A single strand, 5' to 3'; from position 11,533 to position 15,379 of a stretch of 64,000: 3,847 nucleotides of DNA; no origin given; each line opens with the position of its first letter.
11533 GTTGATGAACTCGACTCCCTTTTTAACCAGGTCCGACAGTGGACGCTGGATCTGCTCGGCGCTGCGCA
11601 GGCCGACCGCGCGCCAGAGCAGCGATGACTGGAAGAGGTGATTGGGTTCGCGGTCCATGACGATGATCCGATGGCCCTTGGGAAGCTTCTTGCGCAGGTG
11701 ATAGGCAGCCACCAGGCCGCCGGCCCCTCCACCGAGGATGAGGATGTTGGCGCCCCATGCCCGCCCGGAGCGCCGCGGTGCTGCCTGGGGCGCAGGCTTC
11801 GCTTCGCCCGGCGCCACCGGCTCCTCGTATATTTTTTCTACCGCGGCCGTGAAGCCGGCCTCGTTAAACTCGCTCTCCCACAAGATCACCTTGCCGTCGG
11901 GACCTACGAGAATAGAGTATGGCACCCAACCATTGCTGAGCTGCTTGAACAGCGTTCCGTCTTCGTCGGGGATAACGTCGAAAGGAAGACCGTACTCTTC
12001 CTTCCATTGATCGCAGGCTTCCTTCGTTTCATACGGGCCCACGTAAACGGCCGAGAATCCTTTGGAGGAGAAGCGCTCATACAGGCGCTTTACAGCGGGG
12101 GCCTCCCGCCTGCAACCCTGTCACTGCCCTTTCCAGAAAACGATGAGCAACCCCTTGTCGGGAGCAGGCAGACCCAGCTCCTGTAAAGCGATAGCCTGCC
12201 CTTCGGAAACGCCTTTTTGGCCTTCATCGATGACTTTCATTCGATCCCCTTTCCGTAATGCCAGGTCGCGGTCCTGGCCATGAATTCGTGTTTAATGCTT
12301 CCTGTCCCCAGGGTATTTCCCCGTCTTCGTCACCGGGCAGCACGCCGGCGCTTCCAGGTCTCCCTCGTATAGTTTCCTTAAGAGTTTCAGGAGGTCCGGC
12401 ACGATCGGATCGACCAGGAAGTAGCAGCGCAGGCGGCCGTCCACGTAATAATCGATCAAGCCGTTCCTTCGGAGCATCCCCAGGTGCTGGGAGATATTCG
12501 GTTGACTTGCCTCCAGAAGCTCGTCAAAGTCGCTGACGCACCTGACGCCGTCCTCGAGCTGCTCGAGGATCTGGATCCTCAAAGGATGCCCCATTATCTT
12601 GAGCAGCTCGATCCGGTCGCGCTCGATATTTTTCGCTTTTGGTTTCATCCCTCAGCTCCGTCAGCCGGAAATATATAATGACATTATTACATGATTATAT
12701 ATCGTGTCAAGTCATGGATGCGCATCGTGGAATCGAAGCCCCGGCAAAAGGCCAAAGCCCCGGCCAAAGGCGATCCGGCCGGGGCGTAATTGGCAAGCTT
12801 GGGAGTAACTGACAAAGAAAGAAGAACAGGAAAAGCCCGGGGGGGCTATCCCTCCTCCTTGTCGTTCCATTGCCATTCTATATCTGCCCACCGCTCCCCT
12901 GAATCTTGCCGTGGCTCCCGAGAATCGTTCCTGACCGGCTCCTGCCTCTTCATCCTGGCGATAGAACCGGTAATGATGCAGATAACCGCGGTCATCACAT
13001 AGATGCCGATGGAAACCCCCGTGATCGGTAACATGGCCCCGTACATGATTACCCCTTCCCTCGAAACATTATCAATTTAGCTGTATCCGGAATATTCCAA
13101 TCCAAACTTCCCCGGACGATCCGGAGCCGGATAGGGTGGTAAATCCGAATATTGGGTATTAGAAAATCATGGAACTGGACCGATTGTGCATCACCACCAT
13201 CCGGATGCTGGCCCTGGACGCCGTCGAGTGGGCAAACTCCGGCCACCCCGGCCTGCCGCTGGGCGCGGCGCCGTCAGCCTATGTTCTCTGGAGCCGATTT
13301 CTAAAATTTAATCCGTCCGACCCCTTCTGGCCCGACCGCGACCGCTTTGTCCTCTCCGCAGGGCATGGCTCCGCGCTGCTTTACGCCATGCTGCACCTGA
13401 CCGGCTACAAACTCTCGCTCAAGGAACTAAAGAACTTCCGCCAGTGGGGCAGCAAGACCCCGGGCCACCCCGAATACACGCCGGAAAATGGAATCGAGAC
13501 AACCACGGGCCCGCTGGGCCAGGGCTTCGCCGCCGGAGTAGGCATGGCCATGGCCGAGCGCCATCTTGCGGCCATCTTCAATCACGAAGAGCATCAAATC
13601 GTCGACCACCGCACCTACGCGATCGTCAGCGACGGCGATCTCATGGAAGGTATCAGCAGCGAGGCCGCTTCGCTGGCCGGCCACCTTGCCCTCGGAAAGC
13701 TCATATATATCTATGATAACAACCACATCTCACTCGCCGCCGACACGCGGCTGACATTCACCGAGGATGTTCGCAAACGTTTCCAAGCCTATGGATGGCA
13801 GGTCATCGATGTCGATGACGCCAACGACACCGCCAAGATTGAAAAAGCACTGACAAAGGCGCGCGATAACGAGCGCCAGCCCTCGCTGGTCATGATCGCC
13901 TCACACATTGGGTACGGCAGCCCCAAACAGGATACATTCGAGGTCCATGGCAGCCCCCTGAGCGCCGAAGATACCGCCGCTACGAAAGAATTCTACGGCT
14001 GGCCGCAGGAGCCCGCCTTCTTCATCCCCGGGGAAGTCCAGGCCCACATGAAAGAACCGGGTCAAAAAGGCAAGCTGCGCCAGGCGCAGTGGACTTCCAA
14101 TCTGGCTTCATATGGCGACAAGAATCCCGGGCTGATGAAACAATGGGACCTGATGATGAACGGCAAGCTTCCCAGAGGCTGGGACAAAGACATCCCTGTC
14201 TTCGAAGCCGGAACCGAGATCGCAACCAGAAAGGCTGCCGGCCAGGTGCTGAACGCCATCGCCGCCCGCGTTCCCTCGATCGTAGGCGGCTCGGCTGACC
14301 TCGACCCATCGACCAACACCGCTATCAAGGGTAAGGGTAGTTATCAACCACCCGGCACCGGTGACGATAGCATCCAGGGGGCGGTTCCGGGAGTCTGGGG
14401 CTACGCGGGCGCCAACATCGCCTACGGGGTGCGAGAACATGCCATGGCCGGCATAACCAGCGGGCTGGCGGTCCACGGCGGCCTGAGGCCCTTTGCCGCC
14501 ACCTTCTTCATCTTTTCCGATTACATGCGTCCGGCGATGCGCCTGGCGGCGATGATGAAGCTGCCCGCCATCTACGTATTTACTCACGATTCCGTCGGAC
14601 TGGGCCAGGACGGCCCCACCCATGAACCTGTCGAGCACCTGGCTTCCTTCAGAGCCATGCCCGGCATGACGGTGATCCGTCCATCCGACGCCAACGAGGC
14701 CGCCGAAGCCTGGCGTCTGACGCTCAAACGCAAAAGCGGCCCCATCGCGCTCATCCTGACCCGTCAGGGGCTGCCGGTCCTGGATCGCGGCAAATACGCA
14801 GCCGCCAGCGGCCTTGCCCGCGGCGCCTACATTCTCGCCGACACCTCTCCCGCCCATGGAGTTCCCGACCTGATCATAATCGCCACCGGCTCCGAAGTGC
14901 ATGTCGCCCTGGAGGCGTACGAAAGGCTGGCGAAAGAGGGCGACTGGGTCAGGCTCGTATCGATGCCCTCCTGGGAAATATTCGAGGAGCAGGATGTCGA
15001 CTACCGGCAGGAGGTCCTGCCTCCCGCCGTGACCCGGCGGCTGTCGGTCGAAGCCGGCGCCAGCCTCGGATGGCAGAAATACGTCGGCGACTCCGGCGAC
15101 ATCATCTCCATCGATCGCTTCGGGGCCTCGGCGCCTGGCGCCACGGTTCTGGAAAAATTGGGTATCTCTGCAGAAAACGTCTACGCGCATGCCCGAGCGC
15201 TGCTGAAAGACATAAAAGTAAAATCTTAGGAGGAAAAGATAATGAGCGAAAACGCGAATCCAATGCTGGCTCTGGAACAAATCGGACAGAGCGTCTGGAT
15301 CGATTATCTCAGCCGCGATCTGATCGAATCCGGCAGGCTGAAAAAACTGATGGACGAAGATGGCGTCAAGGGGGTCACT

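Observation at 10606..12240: Candidate Sec-containing TlpA-like thioredoxin domain fused to sulfide:quinone oxidoreductase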

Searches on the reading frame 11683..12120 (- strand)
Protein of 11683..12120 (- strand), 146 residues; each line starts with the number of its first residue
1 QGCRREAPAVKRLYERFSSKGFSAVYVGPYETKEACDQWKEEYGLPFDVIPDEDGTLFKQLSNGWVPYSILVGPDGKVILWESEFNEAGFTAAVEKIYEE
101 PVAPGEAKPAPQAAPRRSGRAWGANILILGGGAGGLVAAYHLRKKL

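Call 27: find_related_loci(query=A1, collection=genome_contigs, flank=10000)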
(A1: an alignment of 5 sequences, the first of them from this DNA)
Query A1 (146 aa) in genome_contigs; peptide patterns used: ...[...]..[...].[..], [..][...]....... (x = any residue, [..] = any of these).
117 stretches matched a pattern; 26 encode a relative of the query (tblastn E <= 1e-3); 26 distinct loci.
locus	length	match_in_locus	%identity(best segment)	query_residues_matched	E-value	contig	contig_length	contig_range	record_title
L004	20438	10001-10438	86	1-146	8e-75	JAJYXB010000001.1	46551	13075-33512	MAG: Actinomycetes bacterium isolate FK3.bin172 NODE_1402_length_46551_cov_19.629782, whole genome shotgun sequence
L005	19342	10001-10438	92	1-146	7e-73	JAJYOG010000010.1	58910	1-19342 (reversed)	MAG: Actinomycetes bacterium isolate DBS2-5.bin27 NODE_306_length_58910_cov_4.507936, whole genome shotgun sequence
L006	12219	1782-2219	82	2-146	7e-70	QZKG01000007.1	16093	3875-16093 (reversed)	MAG: Gaiellales bacterium isolate SURF_19 Ga0104751_1005242, whole genome shotgun sequence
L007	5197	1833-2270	80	1-146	9e-68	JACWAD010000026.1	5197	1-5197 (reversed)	MAG: Thermoleophilia bacterium isolate B_ACT_02 k141_55444, whole genome shotgun sequence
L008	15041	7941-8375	81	1-146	4e-67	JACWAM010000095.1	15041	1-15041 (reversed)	MAG: Thermoleophilia bacterium isolate B_ACT_11 k141_379479, whole genome shotgun sequence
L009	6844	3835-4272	86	1-146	7e-67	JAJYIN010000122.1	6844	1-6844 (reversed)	MAG: Actinomycetes bacterium isolate DBS2-1.bin123 NODE_22387_length_6844_cov_1.931070, whole genome shotgun sequence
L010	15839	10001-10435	81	1-146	2e-66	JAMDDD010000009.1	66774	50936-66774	MAG: Actinomycetota bacterium isolate FK_Sedi_B_Bin.151 NODE_934_length_66774_cov_4.71538, whole genome shotgun sequence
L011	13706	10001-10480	63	1-146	3e-64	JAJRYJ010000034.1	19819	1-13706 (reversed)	MAG: Actinomycetes bacterium isolate Dive96_bin3.284 k141_1186639, whole genome shotgun sequence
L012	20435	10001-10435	81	1-146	6e-64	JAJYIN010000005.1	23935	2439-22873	MAG: Actinomycetes bacterium isolate DBS2-1.bin123 NODE_3664_length_23935_cov_1.519447, whole genome shotgun sequence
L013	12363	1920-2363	73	1-146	3e-63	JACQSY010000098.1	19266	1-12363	MAG: Acidobacteria bacterium isolate NC_groundwater_1397_Ag_S-0.65um_54_40 S_p65_S5_coassembly_k141_3586012, whole genom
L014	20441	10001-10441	73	1-146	3e-63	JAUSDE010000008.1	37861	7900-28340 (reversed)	MAG: Thermoleophilia bacterium isolate E14_concoct.bin.89_sub E14_k141_700423, whole genome shotgun sequence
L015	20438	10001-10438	80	1-146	2e-62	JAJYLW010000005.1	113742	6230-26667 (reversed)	MAG: Actinomycetes bacterium isolate DBS2-1.bin96 NODE_277_length_113742_cov_4.056031, whole genome shotgun sequence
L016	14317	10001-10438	74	1-146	2e-62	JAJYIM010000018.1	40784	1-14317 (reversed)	MAG: Actinomycetes bacterium isolate DBS2-1.bin122 NODE_1609_length_40784_cov_2.539341, whole genome shotgun sequence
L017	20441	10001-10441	71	1-146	1e-58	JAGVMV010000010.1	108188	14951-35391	MAG: Thermoleophilia bacterium isolate DeMMO3_11 c_000000043169, whole genome shotgun sequence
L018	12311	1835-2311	65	1-146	3e-55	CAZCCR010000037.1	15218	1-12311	MAG TPA_asm: uncultured Gaiellales bacterium isolate binchicken_co253_66 genome assembly, contig: NODE_2458_length_15218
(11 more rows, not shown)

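Call 38: search_protein_families(library=pfam, proteins=[L017:9386-9820:+, L008:7345-7776:+, L008:6199-7311:+, L008:5819-6358:+, L017:11673-12824:+, L017:12883-13575:-, L008:9894-11210:+, L017:8096-8812:+, L017:5874-8099:+, L008:4957-5436:+], max_evalue=0.001)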
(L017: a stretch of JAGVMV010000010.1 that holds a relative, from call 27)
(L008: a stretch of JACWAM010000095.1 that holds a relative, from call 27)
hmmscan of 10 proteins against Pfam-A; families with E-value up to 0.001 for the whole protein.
L017:9386-9820:+ (144 aa): 1 family
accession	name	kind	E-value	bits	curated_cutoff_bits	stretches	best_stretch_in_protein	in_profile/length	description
PF13686.11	DrsE_2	-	6.2e-12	46.2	25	1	73-142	86-155/156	DsrE/DsrF/DrsH-like family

L008:7345-7776:+ (143 aa): 1 family
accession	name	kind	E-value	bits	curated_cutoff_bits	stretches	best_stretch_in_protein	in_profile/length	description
PF13686.11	DrsE_2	-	3.4e-13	50.3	25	1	74-141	89-155/156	DsrE/DsrF/DrsH-like family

L008:6199-7311:+ (370 aa): 1 family
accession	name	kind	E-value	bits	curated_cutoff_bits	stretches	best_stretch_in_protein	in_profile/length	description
PF01925.25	TauE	-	7.3e-34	117.9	32.6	1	68-353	2-235/237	Sulfite exporter TauE/SafE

L008:5819-6358:+ (179 aa): 0 families

L017:11673-12824:+ (383 aa): 4 families
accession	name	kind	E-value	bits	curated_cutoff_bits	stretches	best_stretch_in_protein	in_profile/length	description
PF07992.20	Pyr_redox_2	-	2.2e-21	77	26.1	1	5-292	2-278/291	Pyridine nucleotide-disulphide oxidoreductase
PF21706.3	FCSD_central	-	5.4e-08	33.4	27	1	140-246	13-116/116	Sulfide dehydrogenase [flavocytochrome c] flavoprotein chain, central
PF00070.33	Pyr_redox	-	0.00028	21.8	22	0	6-39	2-33/82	Pyridine nucleotide-disulphide oxidoreductase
PF01266.30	DAO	-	0.00058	19.9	27.9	0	6-39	2-33/353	FAD dependent oxidoreductase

L017:12883-13575:- (230 aa): 1 family
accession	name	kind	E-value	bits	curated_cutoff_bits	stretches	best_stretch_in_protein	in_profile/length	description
PF04298.18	Zn_peptidase_2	-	1e-90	303.5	27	1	12-227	2-217/218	Putative neutral zinc metallopeptidase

L008:9894-11210:+ (438 aa): 1 family
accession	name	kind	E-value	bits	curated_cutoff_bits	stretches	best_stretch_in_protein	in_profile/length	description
PF03599.22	CdhD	-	5.7e-10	38.9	24.8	1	131-250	267-386/387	CO dehydrogenase/acetyl-CoA synthase delta subunit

L017:8096-8812:+ (238 aa): 14 families
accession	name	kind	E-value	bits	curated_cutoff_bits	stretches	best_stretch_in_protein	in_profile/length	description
PF08241.18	Methyltransf_11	-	8.7e-26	90.8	21.2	1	48-143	1-95/95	Methyltransferase domain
PF13649.12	Methyltransf_25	-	1.3e-24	87.1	27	1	47-139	1-97/97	Methyltransferase domain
PF13847.12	Methyltransf_31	-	7.1e-23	81.3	27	1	45-160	5-120/145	Methyltransferase domain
PF13489.12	Methyltransf_23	-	6.7e-21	75.1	27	1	35-189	13-161/164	Methyltransferase domain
PF08242.18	Methyltransf_12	-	4.7e-16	59.7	30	1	48-141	1-98/98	Methyltransferase domain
PF01209.24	Ubie_methyltran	-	1.6e-12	47.7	20.1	1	36-149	40-157/233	ubiE/COQ5 methyltransferase family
PF05175.20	MTS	-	2.4e-07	31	23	1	38-155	24-150/170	Methyltransferase small domain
PF02353.26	CMAS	-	1e-05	25.4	27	1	34-141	53-162/273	Mycolic acid cyclopropane synthetase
PF07021.18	MetW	-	3.9e-05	23.8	21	1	41-136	11-103/193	Methionine biosynthesis protein MetW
PF06325.19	PrmA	-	0.0001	22.3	22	1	40-142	158-257/296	Ribosomal protein L11 methyltransferase (PrmA)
PF01135.25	PCMT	-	0.00013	22.3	20.3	1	32-86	62-119/210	Protein-L-isoaspartate(D-aspartate) O-methyltransferase (PCMT)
PF01728.25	FtsJ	-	0.00022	21.6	24.1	1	36-78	13-58/181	FtsJ-like methyltransferase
PF08003.17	Methyltransf_9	-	0.00029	20.4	23.8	1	38-143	111-217/315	Protein of unknown function (DUF1698)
PF03141.22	Methyltransf_29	-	0.00044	19.4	23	1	44-143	118-217/506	Putative S-adenosyl-L-methionine-dependent methyltransferase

L017:5874-8099:+ (741 aa): 4 families
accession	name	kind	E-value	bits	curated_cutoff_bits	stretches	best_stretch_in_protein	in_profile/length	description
PF03176.21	MMPL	-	9.1e-32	110.7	20.5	2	526-737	82-301/333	MMPL family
PF12349.14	Sterol-sensing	-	2e-08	34.7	22.3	1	225-359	6-141/153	Sterol-sensing domain of SREBP cleavage-activation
PF00873.25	ACR_tran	-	4.7e-06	25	28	0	517-734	799-1016/1021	AcrB/AcrD/AcrF family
PF02460.24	Patched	-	0.00094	19.4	23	1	229-353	30-156/156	Patched SSD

L008:4957-5436:+ (159 aa): 6 families
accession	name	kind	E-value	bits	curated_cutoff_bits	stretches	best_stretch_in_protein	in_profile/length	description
PF12802.13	MarR_2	-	3e-12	47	27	1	32-90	1-61/61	MarR family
PF01047.28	MarR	-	2.8e-10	40.4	24.6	1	34-90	1-58/59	MarR family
PF13412.12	HTH_24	-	4.8e-06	26.5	21.9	1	34-80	1-48/48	Winged helix-turn-helix DNA-binding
PF13463.12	HTH_27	-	3.1e-05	24.6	22.2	1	34-94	1-63/68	Winged helix DNA-binding domain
PF22381.2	Staph_reg_Sar_Rot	-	0.00011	22.6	27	1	26-96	4-75/85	Transcriptional regulator SarA/Rot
PF01978.25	TrmB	-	0.00063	20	25.6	1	31-94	3-64/68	Sugar-specific transcriptional regulator TrmB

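Call 46: search_protein_families(library=ncbifam, proteins=[L017:9386-9820:+, L017:11673-12824:+, L008:6199-7311:+], max_evalue=0.001)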
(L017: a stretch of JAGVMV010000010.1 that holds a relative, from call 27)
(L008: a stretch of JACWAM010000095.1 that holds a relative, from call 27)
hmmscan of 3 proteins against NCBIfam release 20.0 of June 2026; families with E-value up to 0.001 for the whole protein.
L017:9386-9820:+ (144 aa): 1 family
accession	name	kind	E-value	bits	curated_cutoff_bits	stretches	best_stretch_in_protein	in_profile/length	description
TIGR04044.1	MSMEG_0572_fam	equivalog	7.4e-05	22.5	109.85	0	19-136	42-144/159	MSMEG_0572/Sll0783 family nitrogen starvation response protein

L017:11673-12824:+ (383 aa): 10 families
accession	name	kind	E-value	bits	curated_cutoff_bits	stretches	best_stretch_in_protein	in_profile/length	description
NF049943.1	SQR_III_seleno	exception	4.7e-71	239.8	525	1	4-356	1-353/406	type III sulfide quinone reductase, selenoprotein subtype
TIGR03169.1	Nterm_to_SelD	hypoth_equivalog_domain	1.5e-21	77.2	310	1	9-328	5-319/365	pyridine nucleotide-disulfide oxidoreductase family protein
TIGR03385.1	CoA_CoA_reduc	equivalog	1.9e-08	33.5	578.8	0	198-317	193-315/439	CoA-disulfide reductase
NF042949.2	3PPDioc_HcaD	equivalog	1.9e-07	30.2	450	1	4-315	2-305/386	3-phenylpropionate/cinnamic acid dioxygenase ferredoxin--NAD(+) reductase subunit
TIGR04369.1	fusion_not_SelD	hypoth_equivalog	1.2e-06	27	700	0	30-108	26-106/701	oxidoreductase/SelD-related fusion protein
NF009410.0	PRK12771.1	subfamily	8.2e-05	21.4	516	1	2-146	137-273/566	NAD(P)-binding protein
NF010037.0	PRK13512.1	equivalog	9.2e-05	21.5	394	0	198-317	191-311/438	CoA-disulfide reductase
NF007286.0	PRK09754.1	equivalog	0.00066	18.5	447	0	1-321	1-308/400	phenylpropionate dioxygenase ferredoxin reductase subunit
TIGR01350.1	lipoamide_DH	equivalog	0.00082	18.2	408.8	0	183-314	198-328/461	dihydrolipoyl dehydrogenase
NF003437.0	PRK04965.1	equivalog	0.00097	18.2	392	0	75-109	78-112/378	NADH:flavorubredoxin reductase NorW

L008:6199-7311:+ (370 aa): 0 families

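Call 53: search_protein_families(library=pfam, proteins=[L015:11534-12766:+, L004:8264-8608:+, L016:7202-8353:+], max_evalue=0.00001)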
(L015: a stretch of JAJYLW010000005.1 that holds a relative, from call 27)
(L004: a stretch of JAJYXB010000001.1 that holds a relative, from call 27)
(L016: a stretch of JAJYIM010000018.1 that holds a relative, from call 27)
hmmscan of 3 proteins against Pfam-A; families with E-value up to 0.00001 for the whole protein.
L015:11534-12766:+ (410 aa): 2 families
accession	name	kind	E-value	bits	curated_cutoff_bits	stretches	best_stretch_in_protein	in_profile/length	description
PF07992.20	Pyr_redox_2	-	2.2e-18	67.2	26.1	1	31-319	2-278/291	Pyridine nucleotide-disulphide oxidoreductase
PF21706.3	FCSD_central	-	4.1e-06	27.3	27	0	166-204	13-51/116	Sulfide dehydrogenase [flavocytochrome c] flavoprotein chain, central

L004:8264-8608:+ (114 aa): 2 families
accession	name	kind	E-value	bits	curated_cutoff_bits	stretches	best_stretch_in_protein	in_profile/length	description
PF12840.13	HTH_20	-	1.2e-13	51.2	27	1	20-66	2-49/51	Helix-turn-helix domain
PF01022.26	HTH_5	-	2.1e-11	44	22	1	22-66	2-46/47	Bacterial regulatory protein, arsR family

L016:7202-8353:+ (383 aa): 2 families
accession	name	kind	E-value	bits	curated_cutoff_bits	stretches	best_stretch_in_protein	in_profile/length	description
PF07992.20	Pyr_redox_2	-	2.6e-20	73.5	26.1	1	5-292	2-278/291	Pyridine nucleotide-disulphide oxidoreductase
PF21706.3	FCSD_central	-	1.7e-06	28.5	27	1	140-177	13-50/116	Sulfide dehydrogenase [flavocytochrome c] flavoprotein chain, central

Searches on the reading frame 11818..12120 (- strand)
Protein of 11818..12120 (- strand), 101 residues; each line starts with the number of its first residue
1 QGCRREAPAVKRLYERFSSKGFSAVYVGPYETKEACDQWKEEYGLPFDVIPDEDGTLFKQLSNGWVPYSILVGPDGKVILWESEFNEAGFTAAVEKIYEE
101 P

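Call 67: find_related_loci(query=A3, collection=metagenome_contigs, flank=6000)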
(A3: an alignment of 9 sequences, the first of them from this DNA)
Query A3 (101 aa) in metagenome_contigs; peptide patterns used: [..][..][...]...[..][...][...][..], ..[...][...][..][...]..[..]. (x = any residue, [..] = any of these).
594 stretches matched a pattern; 125 encode a relative of the query (tblastn E <= 1e-3); the best 80 are kept; 80 distinct loci.
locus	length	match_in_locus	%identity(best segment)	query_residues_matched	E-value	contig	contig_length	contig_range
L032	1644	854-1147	94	1-98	4e-65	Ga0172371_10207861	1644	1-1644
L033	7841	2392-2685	92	1-98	8e-62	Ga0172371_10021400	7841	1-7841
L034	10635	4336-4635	89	1-100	1e-59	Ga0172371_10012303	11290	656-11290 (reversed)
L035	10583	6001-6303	78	1-101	2e-56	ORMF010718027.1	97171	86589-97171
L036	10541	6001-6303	78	1-101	2e-56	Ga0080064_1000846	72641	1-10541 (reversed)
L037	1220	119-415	81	1-99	7e-58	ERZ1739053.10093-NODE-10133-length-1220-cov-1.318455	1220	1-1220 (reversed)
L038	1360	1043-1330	67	3-98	2e-46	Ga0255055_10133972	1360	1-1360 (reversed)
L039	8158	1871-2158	65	3-98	4e-44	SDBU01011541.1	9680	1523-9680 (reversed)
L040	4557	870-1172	63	1-101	6e-44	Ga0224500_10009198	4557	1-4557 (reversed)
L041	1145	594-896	63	1-101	2e-45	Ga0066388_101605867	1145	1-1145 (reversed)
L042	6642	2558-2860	62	2-101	2e-43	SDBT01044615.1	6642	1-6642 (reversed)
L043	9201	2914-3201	64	3-98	1e-43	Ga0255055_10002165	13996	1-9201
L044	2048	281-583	60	1-101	2e-43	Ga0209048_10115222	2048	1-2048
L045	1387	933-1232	63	1-101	5e-44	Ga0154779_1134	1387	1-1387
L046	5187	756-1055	61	2-101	7e-43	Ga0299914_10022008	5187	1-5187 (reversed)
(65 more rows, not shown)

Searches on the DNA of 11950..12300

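Call 90: search_rna_families(source=window, start=11950, end=12300, threshold=evalue, max_evalue=10)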
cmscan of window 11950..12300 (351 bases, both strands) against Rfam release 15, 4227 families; matches with E-value up to 10: 0.
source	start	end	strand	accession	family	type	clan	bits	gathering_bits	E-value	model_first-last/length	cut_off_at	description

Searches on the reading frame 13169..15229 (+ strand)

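Call 8: search_protein_families(library=pfam, proteins=[window:13169-15229:+], max_evalue=0.01)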
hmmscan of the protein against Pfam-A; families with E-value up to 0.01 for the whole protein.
window:13169-15229:+ (686 aa): 5 families
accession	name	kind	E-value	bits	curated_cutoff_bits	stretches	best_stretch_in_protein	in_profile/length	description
PF00456.26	Transketolase_N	-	2.2e-133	444.8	22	1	4-335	2-334/334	Transketolase, thiamine diphosphate binding domain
PF02779.29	Transket_pyr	-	7.2e-55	185.7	27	1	350-536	2-173/174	Transketolase, pyrimidine binding domain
PF22613.1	Transketolase_C_1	-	2.5e-38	131.2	27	1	552-666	1-112/113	Transketolase-like TK C-terminal domain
PF02780.25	Transketolase_C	-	4.4e-11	43.2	25.9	1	566-671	10-124/124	Transketolase, C-terminal domain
PF02775.26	TPP_enzyme_C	-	0.0016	18.7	21.9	0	111-241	25-149/151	Thiamine pyrophosphate enzyme, C-terminal TPP binding domain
